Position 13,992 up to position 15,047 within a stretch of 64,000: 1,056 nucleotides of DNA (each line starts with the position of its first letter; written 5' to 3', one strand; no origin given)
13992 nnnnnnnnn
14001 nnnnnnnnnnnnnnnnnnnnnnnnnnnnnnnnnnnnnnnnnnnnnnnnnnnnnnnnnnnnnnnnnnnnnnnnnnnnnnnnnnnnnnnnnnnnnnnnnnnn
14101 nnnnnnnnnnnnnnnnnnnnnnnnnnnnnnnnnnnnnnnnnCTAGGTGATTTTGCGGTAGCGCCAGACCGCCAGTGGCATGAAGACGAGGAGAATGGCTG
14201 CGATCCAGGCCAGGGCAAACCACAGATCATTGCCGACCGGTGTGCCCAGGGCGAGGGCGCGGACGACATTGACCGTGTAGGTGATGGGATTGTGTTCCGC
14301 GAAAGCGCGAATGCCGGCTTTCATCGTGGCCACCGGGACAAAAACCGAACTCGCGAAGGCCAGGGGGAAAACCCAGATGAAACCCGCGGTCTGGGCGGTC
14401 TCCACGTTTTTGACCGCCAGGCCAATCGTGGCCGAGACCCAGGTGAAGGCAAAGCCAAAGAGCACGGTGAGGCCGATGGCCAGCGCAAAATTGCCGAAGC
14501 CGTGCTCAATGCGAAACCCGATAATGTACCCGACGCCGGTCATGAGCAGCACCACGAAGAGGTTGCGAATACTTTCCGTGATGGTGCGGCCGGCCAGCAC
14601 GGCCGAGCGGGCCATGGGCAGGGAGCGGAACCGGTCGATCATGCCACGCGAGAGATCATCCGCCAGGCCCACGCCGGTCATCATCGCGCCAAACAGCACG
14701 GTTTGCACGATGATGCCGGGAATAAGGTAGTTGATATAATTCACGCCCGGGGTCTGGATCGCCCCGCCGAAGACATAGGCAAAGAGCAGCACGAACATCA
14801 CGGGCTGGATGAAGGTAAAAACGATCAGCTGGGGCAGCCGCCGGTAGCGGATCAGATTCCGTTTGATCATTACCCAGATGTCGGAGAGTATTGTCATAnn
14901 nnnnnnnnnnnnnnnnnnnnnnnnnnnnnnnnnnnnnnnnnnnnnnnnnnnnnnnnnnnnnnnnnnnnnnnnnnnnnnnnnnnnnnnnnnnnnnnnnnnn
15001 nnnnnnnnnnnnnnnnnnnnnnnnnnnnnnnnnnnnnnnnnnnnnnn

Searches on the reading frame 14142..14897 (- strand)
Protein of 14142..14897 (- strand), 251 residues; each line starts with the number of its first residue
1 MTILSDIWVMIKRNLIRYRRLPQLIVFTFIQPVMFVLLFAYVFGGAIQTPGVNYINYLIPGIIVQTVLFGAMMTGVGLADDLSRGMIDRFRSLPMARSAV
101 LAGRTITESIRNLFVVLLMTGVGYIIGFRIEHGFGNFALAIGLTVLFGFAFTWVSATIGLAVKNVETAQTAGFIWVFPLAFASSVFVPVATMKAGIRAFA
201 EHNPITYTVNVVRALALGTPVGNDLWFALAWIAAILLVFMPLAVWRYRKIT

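Call 66: search_protein_families(library=pfam, proteins=[window:14142-14897:-], max_evalue=0.0001)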
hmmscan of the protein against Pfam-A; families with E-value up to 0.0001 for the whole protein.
window:14142-14897:- (251 aa): 2 families
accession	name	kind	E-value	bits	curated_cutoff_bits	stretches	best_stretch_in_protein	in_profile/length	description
PF01061.29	ABC2_membrane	-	1.2e-32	113.6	26.9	1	7-215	3-209/211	ABC-2 type transporter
PF12698.13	ABC2_membrane_3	-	1.1e-17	64.7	31.6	1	51-245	157-347/347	ABC-2 family transporter protein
